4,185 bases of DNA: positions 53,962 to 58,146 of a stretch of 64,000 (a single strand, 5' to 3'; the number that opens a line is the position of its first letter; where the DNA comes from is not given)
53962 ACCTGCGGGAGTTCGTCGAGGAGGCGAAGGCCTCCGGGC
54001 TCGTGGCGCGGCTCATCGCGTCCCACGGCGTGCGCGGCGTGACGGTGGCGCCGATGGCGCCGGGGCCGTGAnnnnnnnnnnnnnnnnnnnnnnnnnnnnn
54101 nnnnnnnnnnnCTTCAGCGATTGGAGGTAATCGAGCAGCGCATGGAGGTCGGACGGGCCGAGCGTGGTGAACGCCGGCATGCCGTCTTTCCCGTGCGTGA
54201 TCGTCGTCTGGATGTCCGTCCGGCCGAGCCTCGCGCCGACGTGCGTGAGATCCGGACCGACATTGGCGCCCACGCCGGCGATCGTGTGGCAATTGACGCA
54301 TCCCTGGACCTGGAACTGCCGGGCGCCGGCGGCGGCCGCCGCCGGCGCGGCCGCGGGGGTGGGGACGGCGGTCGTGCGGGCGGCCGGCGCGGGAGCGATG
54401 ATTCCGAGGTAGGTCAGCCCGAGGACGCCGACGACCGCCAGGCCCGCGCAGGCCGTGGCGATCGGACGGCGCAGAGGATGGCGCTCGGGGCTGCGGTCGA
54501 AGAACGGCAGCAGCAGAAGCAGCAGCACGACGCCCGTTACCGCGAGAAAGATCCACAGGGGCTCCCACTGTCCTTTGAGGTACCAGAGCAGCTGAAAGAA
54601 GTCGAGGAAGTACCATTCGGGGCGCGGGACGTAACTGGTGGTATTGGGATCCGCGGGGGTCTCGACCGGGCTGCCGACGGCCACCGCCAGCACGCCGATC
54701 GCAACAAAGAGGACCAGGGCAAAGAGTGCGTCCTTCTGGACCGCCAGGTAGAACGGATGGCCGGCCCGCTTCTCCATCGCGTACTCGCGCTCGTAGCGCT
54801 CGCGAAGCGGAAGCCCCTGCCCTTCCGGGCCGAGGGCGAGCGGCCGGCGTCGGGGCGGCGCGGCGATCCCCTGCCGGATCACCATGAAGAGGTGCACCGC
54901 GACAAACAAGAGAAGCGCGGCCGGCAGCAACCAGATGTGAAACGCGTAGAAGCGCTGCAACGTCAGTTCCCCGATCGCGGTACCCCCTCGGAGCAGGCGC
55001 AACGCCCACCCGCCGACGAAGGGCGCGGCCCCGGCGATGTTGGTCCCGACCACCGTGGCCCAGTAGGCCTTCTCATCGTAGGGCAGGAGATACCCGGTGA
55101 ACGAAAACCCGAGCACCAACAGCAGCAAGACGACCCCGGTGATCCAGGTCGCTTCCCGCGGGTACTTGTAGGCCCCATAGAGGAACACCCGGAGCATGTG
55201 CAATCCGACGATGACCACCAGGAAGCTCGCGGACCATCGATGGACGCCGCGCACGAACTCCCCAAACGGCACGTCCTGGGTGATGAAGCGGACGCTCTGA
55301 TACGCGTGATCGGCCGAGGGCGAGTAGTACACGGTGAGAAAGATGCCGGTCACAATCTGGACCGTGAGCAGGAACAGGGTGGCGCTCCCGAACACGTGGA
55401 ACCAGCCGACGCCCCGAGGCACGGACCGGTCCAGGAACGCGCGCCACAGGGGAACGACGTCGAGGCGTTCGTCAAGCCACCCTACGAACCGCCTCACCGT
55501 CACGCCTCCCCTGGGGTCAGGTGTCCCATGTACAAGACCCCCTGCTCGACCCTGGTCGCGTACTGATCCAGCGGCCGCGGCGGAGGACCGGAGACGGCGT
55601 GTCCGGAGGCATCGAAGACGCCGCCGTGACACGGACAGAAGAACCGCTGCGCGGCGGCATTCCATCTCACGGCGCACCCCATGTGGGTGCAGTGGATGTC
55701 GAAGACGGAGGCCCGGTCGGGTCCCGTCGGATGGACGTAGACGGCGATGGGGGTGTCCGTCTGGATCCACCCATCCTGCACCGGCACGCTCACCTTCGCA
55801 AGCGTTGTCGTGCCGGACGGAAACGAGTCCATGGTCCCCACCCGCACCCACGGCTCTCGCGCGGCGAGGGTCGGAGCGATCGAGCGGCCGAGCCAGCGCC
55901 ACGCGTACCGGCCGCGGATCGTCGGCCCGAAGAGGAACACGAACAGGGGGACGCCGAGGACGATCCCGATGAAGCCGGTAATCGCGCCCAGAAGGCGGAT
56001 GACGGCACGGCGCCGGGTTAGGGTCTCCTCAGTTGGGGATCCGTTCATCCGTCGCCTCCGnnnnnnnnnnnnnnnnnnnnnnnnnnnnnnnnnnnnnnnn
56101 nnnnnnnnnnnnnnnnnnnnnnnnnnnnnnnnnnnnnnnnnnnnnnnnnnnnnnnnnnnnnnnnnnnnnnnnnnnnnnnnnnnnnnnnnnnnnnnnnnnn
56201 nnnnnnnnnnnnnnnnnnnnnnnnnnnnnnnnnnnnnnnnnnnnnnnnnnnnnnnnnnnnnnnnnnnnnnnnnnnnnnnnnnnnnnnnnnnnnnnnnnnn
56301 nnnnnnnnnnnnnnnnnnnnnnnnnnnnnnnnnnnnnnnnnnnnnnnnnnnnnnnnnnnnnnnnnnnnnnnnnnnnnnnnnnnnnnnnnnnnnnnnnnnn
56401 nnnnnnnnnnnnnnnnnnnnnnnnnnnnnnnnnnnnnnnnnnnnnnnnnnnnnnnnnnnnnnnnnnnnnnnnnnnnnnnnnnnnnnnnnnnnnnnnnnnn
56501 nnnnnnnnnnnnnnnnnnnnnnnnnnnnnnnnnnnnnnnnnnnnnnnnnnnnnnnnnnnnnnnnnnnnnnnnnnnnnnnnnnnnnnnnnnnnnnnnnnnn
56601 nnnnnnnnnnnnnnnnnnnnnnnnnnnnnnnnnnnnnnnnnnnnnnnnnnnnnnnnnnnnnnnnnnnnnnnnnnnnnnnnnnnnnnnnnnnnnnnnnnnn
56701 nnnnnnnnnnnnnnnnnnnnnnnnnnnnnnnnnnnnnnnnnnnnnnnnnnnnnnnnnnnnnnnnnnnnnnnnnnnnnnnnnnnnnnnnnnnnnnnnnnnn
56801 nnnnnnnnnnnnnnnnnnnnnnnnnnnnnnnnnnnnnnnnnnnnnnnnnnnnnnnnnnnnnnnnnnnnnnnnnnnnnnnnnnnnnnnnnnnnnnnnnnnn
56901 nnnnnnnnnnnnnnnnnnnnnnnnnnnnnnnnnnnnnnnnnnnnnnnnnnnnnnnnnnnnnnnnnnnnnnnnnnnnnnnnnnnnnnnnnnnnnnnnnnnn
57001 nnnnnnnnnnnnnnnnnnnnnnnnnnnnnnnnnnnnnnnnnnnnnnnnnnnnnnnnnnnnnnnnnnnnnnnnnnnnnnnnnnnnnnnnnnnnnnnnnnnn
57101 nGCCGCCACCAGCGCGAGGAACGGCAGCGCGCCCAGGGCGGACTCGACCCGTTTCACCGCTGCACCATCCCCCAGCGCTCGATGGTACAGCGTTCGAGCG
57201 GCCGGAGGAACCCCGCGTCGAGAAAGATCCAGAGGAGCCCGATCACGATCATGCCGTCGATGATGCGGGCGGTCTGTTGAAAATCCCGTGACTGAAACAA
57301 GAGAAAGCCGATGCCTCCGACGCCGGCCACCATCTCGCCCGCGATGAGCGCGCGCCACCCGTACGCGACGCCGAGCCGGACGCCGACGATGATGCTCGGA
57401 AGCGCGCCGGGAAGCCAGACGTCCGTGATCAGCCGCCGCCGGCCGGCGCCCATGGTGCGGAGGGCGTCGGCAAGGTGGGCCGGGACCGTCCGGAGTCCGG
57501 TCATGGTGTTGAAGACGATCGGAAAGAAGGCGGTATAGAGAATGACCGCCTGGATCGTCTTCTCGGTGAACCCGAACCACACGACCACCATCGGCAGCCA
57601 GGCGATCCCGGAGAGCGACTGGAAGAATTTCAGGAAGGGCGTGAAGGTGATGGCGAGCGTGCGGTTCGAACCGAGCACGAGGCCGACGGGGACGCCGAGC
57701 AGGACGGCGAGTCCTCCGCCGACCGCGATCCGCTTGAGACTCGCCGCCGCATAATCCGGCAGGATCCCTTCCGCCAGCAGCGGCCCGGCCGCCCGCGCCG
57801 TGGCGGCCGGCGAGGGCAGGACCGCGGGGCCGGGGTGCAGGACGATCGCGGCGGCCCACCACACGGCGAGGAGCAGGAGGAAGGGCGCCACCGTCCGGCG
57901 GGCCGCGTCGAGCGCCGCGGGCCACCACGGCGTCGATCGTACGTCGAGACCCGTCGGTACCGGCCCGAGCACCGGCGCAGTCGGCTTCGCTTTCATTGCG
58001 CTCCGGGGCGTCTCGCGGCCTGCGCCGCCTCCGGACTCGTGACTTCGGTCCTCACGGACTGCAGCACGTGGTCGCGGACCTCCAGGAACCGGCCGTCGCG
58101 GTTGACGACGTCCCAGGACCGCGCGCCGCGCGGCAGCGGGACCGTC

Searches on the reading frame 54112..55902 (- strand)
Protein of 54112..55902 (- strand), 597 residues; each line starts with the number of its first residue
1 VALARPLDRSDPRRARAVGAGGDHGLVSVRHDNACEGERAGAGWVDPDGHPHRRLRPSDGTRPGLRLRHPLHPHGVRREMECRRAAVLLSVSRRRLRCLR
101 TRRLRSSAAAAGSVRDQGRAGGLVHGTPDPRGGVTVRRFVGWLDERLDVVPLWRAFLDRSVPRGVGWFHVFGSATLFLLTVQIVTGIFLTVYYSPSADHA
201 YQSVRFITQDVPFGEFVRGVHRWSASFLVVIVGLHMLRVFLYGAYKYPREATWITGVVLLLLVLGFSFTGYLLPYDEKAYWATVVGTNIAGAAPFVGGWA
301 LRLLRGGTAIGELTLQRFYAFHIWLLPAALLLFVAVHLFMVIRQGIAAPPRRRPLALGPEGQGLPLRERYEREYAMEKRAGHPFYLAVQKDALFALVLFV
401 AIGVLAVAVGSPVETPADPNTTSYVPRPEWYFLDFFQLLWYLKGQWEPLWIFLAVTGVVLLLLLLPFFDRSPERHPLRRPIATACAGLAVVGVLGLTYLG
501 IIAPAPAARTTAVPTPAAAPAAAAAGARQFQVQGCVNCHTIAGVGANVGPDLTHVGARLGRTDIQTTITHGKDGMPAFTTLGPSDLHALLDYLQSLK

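Call 39: search_protein_families(library=pfam, proteins=[window:54112-55902:-], max_evalue=0.0001)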
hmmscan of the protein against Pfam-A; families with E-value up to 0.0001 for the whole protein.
window:54112-55902:- (597 aa): 5 families
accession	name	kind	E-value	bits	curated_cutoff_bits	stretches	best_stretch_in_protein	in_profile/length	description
PF00033.24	Cytochrome_B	-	6.8e-53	179.8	27.2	1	158-344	3-188/189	Cytochrome b/b6/petB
PF13631.11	Cytochrom_B_N_2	-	1.4e-39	136.1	27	1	227-353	2-129/169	Cytochrome b(N-terminal)/b6/petB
PF13442.11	Cytochrome_CBB3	-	7.3e-11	42.7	27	1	521-593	1-68/68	Cytochrome C oxidase, cbb3-type, subunit III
PF00032.22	Cytochrom_B_C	-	1.8e-10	41.4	20.7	1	416-507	1-89/102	Cytochrome b(C-terminal)/b6/petD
PF00034.26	Cytochrom_C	-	1.2e-06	30.2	21.3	1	523-597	1-90/90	Cytochrome c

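Call 40: find_homologous_proteins(query=window:54112-55902:-, max_evalue=1e-20)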
Query window:54112-55902:- (597 aa): 2332 proteins with E <= 1e-20 among 8000 candidates; the best 120 are listed.
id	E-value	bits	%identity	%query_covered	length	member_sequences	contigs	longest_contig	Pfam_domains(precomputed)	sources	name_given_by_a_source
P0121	0.0e+0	1034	99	77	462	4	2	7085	PF00033.25,PF00032.23,PF13442.12,PF13631.12,PF00034.27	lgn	-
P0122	4.3e-267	906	83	77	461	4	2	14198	PF00033.25,PF00032.23,PF13442.12,PF13631.12,PF00034.27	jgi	-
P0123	5.8e-239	813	78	77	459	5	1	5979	PF00033.25,PF00032.23,PF13442.12,PF13631.12,PF00034.27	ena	-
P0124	1.3e-237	808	77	77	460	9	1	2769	PF00033.25,PF00032.23,PF13442.12,PF13631.12,PF00034.27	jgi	jgi:ubiquinol-cytochrome c reductase cytochrome b subunit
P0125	7.9e-237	806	76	77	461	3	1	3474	PF00033.25,PF00032.23,PF13442.12,PF13631.12,PF00034.27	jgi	jgi:ubiquinol-cytochrome c reductase cytochrome b subunit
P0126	3.2e-232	790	73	77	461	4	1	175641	PF00033.25,PF00032.23,PF13442.12,PF13631.12,PF00034.27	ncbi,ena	-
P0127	8.4e-224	763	70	77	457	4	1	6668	PF00033.25,PF00032.23,PF13442.12,PF13631.12,PF00034.27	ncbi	-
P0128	2.2e-221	755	71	77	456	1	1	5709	PF00033.25,PF00032.23,PF13442.12,PF13631.12,PF00034.27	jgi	jgi:ubiquinol-cytochrome c reductase cytochrome b subunit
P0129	4.1e-221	754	70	77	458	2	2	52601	PF00033.25,PF00032.23,PF13442.12,PF13631.12,PF00034.27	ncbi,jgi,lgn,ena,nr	ncbi:MAG TPA: cytochrome b N-terminal domain-containing protein [bacterium]|nr:cytochrome b N-termin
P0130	5.8e-221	753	71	77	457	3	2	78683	PF00033.25,PF00032.23,PF13442.12,PF13631.12,PF00034.27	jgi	-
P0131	2.1e-220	751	71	77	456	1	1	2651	PF00033.25,PF00032.23,PF13442.12,PF13631.12,PF00034.27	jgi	jgi:ubiquinol-cytochrome c reductase cytochrome b subunit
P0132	7.8e-219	746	70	77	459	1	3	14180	PF00033.25,PF00032.23,PF13442.12,PF13631.12,PF00034.27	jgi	-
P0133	4.4e-215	734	69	77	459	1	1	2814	PF00033.25,PF00032.23,PF13442.12,PF13631.12,PF00034.27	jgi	jgi:ubiquinol-cytochrome c reductase cytochrome b subunit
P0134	2.8e-210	718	70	77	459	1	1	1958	PF00033.25,PF00032.23,PF13442.12,PF13631.12,PF00034.27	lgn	-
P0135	1.7e-203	696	67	77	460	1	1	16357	PF00033.25,PF00032.23,PF13442.12,PF13631.12,PF00034.27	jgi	-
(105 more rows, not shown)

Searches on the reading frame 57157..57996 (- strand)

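Call 86: search_protein_families(library=pfam, proteins=[window:57157-57996:-], max_evalue=0.001)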
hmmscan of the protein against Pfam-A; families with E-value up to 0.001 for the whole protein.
window:57157-57996:- (280 aa): 1 family
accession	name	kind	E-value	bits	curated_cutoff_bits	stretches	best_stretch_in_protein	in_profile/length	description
PF00528.27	BPD_transp_1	-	1.9e-20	73.8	26.4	1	101-257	1-165/184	Binding-protein-dependent transport system inner membrane component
